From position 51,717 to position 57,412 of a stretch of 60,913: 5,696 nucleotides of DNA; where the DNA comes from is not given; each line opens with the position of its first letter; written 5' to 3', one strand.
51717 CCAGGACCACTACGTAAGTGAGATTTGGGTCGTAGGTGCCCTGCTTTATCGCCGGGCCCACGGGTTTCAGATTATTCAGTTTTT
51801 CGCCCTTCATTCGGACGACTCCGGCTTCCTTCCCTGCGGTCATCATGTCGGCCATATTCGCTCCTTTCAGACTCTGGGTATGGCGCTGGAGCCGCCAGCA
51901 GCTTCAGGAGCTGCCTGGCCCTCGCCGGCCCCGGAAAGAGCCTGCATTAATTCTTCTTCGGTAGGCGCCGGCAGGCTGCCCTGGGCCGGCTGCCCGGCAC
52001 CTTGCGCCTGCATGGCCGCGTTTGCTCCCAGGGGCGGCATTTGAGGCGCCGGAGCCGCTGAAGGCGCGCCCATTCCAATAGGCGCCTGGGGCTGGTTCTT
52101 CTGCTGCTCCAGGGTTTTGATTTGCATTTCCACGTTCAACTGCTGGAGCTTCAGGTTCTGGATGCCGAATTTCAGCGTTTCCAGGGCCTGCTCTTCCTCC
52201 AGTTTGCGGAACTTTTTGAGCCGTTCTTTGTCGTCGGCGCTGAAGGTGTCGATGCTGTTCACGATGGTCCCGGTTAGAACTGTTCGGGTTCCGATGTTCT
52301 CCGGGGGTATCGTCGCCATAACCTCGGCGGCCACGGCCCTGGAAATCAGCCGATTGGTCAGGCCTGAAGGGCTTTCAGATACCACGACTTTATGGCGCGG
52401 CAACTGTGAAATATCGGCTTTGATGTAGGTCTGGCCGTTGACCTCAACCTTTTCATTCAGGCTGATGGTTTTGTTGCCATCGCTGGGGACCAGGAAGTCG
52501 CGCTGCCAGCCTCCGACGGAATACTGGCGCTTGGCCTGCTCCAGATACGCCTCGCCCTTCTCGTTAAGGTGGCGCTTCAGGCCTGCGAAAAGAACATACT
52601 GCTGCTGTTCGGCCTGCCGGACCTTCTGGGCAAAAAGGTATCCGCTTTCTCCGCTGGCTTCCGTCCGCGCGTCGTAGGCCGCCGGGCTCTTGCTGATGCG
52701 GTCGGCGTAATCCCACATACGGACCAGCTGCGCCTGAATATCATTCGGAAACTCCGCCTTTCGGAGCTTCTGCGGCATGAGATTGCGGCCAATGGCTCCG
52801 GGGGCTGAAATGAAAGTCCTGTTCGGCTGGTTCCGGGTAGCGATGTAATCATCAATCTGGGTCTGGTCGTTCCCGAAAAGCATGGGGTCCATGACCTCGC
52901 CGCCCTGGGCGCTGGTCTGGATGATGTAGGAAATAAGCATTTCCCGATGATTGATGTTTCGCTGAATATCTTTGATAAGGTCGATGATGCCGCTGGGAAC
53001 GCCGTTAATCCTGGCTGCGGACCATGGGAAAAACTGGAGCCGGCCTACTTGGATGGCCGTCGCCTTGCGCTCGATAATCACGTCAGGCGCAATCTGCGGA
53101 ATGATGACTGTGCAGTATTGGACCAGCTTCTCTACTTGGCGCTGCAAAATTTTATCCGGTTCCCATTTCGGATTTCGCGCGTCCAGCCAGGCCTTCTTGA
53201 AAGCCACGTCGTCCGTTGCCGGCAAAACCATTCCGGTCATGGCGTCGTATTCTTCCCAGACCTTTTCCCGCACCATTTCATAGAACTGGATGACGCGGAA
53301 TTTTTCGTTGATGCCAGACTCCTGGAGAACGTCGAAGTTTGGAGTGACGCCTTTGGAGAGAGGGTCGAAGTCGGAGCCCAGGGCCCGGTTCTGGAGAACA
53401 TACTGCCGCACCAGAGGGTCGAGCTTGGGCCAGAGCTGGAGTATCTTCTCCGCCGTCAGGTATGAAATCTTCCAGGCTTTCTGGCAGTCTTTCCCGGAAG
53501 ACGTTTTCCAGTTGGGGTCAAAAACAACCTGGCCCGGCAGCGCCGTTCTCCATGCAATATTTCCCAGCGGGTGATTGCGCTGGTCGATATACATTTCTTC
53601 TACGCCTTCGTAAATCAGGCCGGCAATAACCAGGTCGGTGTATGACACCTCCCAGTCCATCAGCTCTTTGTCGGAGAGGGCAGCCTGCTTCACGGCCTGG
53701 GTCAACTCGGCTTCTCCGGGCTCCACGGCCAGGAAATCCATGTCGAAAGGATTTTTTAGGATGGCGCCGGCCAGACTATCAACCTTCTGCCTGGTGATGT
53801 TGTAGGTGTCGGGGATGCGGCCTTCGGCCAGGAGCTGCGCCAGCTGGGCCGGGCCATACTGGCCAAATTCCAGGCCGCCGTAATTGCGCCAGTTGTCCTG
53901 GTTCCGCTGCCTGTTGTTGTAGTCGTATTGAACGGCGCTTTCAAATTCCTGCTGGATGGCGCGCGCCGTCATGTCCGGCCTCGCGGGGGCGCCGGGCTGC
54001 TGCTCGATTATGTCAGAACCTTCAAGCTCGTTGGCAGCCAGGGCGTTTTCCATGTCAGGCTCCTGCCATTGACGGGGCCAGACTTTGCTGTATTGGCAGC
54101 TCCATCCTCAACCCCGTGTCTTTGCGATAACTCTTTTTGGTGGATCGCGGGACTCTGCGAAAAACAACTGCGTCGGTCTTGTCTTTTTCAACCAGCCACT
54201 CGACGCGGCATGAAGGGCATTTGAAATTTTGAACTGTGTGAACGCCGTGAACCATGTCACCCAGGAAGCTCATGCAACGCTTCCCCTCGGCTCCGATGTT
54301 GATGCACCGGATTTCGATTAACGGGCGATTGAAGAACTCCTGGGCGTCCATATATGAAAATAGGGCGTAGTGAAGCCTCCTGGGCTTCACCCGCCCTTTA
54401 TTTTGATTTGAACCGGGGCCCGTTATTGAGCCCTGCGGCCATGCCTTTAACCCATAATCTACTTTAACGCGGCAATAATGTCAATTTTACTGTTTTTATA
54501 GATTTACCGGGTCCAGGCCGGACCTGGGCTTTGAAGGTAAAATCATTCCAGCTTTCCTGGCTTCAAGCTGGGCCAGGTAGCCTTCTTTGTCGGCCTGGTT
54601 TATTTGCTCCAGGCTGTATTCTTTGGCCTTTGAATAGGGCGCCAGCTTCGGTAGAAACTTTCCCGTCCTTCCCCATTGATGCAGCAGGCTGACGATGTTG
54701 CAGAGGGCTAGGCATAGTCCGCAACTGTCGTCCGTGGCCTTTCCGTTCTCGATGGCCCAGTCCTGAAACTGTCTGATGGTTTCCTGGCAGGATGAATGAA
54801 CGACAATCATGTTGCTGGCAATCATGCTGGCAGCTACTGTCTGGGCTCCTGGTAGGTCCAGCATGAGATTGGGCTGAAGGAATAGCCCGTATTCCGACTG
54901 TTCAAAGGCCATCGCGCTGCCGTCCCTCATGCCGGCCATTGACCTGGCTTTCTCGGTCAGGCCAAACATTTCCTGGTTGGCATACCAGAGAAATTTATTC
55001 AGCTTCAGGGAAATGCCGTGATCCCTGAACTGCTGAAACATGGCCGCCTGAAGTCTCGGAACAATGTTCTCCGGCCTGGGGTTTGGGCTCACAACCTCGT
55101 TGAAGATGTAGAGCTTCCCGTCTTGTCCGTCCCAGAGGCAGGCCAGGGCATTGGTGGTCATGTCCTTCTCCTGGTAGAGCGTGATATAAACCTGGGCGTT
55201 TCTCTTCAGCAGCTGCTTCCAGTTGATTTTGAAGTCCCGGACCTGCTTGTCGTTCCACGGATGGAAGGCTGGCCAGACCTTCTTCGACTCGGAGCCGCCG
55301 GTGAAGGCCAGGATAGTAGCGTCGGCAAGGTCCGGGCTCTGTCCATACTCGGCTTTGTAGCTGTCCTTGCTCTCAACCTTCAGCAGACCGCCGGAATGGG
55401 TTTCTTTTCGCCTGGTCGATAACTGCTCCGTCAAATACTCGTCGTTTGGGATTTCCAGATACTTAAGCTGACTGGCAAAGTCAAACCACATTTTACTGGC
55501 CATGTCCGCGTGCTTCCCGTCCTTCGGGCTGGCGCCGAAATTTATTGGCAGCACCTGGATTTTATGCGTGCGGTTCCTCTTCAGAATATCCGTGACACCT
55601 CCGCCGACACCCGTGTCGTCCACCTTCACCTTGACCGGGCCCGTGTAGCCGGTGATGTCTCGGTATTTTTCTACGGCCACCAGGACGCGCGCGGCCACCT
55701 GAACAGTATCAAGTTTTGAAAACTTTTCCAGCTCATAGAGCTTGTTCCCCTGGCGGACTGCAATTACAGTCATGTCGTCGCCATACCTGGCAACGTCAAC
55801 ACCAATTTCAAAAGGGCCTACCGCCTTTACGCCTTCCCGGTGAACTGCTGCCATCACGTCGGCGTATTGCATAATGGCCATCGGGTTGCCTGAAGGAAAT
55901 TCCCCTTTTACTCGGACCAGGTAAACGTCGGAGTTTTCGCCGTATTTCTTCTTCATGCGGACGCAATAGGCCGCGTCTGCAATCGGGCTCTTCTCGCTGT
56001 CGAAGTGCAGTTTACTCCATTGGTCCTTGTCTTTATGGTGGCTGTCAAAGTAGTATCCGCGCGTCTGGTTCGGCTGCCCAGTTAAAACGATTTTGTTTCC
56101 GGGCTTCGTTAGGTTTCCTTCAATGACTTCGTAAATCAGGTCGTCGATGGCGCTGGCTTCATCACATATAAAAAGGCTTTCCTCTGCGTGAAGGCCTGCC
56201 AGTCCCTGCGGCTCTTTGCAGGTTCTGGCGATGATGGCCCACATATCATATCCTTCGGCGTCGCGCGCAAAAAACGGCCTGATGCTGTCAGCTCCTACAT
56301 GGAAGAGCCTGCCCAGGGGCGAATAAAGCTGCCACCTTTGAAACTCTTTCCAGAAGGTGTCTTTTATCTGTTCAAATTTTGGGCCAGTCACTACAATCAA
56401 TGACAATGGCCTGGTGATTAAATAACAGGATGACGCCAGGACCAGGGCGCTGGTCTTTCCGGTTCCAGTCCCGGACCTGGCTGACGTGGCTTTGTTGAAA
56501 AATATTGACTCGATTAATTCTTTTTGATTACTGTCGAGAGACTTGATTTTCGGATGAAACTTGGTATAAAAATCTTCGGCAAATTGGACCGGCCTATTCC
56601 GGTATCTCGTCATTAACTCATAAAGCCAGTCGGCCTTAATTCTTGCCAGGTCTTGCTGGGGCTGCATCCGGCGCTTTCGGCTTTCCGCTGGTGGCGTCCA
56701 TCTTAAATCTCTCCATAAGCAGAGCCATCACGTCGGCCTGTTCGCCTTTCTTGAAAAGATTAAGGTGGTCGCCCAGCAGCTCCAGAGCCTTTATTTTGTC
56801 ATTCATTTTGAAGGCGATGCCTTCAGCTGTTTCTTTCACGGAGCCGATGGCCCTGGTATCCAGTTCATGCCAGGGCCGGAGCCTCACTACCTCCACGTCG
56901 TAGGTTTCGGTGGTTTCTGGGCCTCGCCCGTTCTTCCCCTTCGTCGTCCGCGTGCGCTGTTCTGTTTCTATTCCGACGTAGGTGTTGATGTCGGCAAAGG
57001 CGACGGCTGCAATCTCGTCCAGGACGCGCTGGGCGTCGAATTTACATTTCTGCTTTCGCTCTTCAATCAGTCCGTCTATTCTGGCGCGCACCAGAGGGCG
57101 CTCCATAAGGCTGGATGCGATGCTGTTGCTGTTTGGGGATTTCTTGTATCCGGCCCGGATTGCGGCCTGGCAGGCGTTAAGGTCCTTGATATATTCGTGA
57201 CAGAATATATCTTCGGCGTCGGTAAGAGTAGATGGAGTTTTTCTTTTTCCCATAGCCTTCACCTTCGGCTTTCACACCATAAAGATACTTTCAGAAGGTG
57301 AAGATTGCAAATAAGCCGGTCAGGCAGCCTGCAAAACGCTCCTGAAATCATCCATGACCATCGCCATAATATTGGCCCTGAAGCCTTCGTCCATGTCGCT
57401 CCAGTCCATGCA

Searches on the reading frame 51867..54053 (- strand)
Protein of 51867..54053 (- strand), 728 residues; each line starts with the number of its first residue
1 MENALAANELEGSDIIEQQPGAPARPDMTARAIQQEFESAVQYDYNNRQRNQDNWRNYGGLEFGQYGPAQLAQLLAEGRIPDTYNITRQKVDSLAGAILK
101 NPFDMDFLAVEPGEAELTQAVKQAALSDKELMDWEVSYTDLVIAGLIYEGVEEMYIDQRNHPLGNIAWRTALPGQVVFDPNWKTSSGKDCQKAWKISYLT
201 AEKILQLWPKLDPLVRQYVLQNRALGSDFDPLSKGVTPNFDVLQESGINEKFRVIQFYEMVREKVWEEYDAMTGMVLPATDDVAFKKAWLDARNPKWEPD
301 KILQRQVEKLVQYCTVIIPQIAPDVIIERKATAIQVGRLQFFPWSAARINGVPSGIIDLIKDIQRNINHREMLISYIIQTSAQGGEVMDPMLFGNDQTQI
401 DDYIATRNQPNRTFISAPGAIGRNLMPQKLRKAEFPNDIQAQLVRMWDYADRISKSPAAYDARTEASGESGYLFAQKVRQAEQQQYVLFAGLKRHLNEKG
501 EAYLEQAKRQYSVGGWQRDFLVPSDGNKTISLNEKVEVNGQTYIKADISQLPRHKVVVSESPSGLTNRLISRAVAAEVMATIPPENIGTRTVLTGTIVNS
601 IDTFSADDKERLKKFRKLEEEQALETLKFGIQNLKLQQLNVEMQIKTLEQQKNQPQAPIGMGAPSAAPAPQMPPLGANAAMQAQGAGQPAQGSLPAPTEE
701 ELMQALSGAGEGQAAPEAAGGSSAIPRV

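Call 9: search_protein_families(library=phrogs, proteins=[window:51867-54053:-], max_evalue=0.001)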
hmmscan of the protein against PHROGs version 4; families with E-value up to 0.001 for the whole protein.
window:51867-54053:- (728 aa): 1 family
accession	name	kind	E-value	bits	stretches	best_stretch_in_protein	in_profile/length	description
phrog_156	-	head and packaging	1e-27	97.9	1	28-690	6-631/681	portal protein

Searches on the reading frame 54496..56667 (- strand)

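Call 9: search_protein_families(library=phrogs, proteins=[window:54496-56667:-], max_evalue=0.001)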
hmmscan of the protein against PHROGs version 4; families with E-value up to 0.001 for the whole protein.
window:54496-56667:- (723 aa): 3 families
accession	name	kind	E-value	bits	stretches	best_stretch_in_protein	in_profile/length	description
phrog_5902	-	unknown function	9.5e-52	177.4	1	15-329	11-329/359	-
phrog_2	-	head and packaging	1.6e-30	107.5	1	23-468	251-597/807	terminase large subunit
phrog_5909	-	head and packaging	0.00089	19.5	0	288-455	110-265/285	terminase large subunit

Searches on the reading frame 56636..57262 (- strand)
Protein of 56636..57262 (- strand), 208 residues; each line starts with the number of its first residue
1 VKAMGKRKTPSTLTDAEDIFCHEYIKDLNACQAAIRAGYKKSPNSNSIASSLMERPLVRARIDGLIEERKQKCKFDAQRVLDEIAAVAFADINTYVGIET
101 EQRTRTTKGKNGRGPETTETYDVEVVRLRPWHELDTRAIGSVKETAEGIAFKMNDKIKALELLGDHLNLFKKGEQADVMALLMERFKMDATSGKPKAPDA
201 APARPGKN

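Call 34: search_protein_families(library=pfam, proteins=[window:56636-57262:-], max_evalue=0.01)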
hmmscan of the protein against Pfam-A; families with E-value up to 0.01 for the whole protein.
window:56636-57262:- (208 aa): 1 family
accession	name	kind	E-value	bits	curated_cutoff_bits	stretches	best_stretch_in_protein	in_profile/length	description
PF03592.21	Terminase_2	-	1.2e-32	113.9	26.1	1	13-176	1-137/141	Terminase small subunit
